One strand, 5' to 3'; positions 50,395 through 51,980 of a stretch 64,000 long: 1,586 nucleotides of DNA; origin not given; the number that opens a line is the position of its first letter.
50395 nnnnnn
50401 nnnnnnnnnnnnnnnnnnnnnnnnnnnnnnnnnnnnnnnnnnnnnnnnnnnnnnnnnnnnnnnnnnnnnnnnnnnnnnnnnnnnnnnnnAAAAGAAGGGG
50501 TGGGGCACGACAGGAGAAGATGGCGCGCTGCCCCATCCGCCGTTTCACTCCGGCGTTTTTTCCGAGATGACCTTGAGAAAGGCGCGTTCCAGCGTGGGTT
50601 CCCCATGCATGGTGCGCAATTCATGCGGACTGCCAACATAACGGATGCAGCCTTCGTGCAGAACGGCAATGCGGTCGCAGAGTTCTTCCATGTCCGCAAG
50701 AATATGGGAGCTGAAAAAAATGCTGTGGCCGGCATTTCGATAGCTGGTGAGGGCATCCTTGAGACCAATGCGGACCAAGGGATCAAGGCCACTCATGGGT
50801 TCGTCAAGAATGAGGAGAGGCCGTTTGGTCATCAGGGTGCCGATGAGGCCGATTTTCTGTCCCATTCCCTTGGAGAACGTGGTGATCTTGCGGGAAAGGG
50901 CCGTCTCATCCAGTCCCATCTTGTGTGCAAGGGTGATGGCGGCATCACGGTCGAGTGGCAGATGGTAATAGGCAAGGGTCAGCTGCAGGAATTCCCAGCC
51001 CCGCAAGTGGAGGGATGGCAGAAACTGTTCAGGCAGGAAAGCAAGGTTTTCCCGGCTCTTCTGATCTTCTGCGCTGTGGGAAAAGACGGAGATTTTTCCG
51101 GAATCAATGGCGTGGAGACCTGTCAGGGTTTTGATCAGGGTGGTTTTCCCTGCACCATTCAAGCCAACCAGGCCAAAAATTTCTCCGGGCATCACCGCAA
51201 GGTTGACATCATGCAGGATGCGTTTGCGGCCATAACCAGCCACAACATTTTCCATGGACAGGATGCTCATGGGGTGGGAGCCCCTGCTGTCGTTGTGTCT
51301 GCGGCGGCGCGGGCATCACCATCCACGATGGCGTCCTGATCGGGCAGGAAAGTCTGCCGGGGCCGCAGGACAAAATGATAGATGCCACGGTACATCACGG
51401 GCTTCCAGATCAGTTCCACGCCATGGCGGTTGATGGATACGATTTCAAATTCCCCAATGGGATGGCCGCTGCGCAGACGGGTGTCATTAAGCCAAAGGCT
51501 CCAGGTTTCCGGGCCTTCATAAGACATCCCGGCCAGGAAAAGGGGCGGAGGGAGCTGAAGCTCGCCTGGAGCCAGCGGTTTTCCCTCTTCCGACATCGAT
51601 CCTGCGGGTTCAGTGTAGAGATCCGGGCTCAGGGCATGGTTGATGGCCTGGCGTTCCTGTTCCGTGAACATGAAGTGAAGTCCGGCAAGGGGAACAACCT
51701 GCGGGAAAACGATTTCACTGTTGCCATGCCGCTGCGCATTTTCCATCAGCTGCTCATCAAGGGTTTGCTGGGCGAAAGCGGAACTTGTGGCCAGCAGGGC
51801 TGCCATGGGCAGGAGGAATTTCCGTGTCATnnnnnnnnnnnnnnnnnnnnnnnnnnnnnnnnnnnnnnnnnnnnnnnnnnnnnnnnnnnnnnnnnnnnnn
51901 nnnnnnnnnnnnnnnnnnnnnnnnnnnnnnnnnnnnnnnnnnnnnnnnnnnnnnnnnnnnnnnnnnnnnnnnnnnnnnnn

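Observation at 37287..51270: Split ABC transporter embedded in the pilus locus (permease after the secretin gene, ATPase fused by ATGA overlap to the PilP-like gene)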

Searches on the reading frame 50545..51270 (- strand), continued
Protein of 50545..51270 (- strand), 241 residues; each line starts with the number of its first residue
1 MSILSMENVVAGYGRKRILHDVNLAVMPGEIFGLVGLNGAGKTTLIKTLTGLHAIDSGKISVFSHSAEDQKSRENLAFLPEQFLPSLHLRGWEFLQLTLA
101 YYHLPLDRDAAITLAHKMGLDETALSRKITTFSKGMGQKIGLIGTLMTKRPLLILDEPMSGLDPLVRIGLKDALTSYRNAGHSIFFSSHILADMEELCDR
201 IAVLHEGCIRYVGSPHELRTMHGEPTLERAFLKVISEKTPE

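Call 57: search_solved_structures(query=window:50545-51270:-, max_evalue=1e-20)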
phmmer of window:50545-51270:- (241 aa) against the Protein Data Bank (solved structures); distinct sequences matched with E-value up to 1e-20: 29.
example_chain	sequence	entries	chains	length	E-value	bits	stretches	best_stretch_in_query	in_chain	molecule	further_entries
7w01_A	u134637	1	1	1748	5.6e-47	163.4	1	22-229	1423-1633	Phospholipid-transporting ATPase ABCA3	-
7w02_A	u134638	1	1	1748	3.7e-46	160.7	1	22-229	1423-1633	Phospholipid-transporting ATPase ABCA3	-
7lkp_A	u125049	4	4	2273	3.9e-42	147.6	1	24-226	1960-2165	Retinal-specific phospholipid-transporting ATPase ABCA4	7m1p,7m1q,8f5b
7e7i_A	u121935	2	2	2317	4.1e-42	147.5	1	24-226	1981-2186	Retinal-specific phospholipid-transporting ATPase ABCA4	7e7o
7lkz_A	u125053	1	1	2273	2.7e-41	144.9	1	24-226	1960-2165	Retinal-specific phospholipid-transporting ATPase ABCA4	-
7e7q_A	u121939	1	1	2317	2.8e-41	144.8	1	24-226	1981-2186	Retinal-specific phospholipid-transporting ATPase ABCA4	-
7tdt_A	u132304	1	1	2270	8.8e-40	139.9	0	4-224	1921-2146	Phospholipid-transporting ATPase ABCA1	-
7tby_A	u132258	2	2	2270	8.8e-40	139.9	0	4-224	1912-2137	ATP-binding cassette, sub-family A (ABC1), member 1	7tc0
7tbz_A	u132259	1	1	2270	8.9e-40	139.9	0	4-224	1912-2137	ATP-binding cassette, sub-family A (ABC1), member 1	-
5xjy_A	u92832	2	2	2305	9.3e-40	139.8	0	4-224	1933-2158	ATP-binding cassette sub-family A member 1 | Phospholipid-transporting ATPase ABCA1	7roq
7tbw_A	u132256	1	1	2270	6e-39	137.1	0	4-224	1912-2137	ATP-binding cassette, sub-family A (ABC1), member 1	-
8edw_A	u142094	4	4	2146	1e-37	133.1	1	18-220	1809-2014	Phospholipid-transporting ATPase ABCA7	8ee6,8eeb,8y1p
8eop_A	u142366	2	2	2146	6.3e-37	130.5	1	18-220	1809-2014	Phospholipid-transporting ATPase ABCA7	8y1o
7o0y_B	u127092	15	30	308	2.1e-36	128.8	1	3-230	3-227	Probable ABC transporter ATP-binding protein NosF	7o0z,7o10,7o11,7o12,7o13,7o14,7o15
7o17_B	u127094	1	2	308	5.4e-36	127.5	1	3-230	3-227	Probable ABC transporter ATP-binding protein NosF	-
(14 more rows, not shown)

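Call 60: search_protein_families(library=pfam, proteins=[L007:7174-8904:+, L007:8908-9552:+, L007:9552-10004:+, L008:6711-8288:+, L008:8285-8938:+, L008:8935-9981:+], max_evalue=1)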
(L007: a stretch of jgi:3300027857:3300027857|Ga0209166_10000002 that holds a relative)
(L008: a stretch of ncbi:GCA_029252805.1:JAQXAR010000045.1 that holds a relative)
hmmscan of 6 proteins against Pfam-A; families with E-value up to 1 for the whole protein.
L007:7174-8904:+ (576 aa): 0 families

L007:8908-9552:+ (214 aa): 1 family
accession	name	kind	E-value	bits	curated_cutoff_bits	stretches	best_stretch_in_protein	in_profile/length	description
PF07719.23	TPR_2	-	0.036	14.6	27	1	153-180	5-32/34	Tetratricopeptide repeat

L007:9552-10004:+ (150 aa): 0 families

L008:6711-8288:+ (525 aa): 1 family
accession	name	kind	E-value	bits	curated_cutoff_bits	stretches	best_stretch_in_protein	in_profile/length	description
PF22852.1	SoxE_N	-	0.054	13.8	27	1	329-351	15-37/48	Sulfocyanin, N-terminal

L008:8285-8938:+ (217 aa): 4 families
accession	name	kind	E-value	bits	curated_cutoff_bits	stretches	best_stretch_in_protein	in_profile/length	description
PF13342.12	Toprim_Crpt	-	0.044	14.2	32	1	173-195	11-33/60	C-terminal repeat of topoisomerase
PF07352.17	Phage_Mu_Gam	-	0.097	13.1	28.3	0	170-216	89-137/149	Bacteriophage Mu Gam like protein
PF17167.11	Glyco_hydro_94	-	0.19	10.8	27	1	21-92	42-110/420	Glycosyl hydrolase 94 superfamily, catalytic domain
PF09307.15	MHC2-interact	-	0.21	11.9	26.9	1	13-65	29-82/109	CLIP, MHC2 interacting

L008:8935-9981:+ (348 aa): 0 families

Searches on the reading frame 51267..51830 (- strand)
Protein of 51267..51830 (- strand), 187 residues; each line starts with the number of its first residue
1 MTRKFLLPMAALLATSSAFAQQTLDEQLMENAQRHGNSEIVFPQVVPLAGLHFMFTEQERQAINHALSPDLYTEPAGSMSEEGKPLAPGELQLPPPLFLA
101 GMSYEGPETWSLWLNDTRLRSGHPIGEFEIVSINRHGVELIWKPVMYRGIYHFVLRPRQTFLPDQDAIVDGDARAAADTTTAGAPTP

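Call 5: search_protein_families(library=pfam, proteins=[window:51267-51830:-], max_evalue=0.01)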
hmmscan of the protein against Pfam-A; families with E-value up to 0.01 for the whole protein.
window:51267-51830:- (187 aa): 0 families

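Call 8: search_protein_families(library=ncbifam, proteins=[window:51267-51830:-], max_evalue=1)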
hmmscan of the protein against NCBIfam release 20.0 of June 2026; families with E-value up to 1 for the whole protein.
window:51267-51830:- (187 aa): 0 families

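Call 54: search_solved_structures(query=window:51267-51830:-, max_evalue=10)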
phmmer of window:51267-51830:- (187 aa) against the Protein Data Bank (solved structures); distinct sequences matched with E-value up to 10: 0.

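Call 60: search_protein_families(library=pfam, proteins=[window:51267-51830:-], max_evalue=1)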
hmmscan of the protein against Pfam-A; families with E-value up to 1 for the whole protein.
window:51267-51830:- (187 aa): 1 family
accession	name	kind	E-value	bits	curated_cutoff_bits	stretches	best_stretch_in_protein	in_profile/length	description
PF20130.4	DUF6520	-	0.28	12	25.4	1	3-27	4-30/83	Family of unknown function (DUF6520)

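Call 66: search_solved_structures(query=A6, max_evalue=10)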
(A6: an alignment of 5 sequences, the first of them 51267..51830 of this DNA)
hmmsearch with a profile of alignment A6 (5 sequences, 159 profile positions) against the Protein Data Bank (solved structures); distinct sequences matched with E-value up to 10: 1.
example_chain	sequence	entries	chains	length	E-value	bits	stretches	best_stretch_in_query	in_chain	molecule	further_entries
4yle_A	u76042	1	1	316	0.99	12.5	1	7-60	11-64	Periplasmic binding protein/LacI transcriptional regulator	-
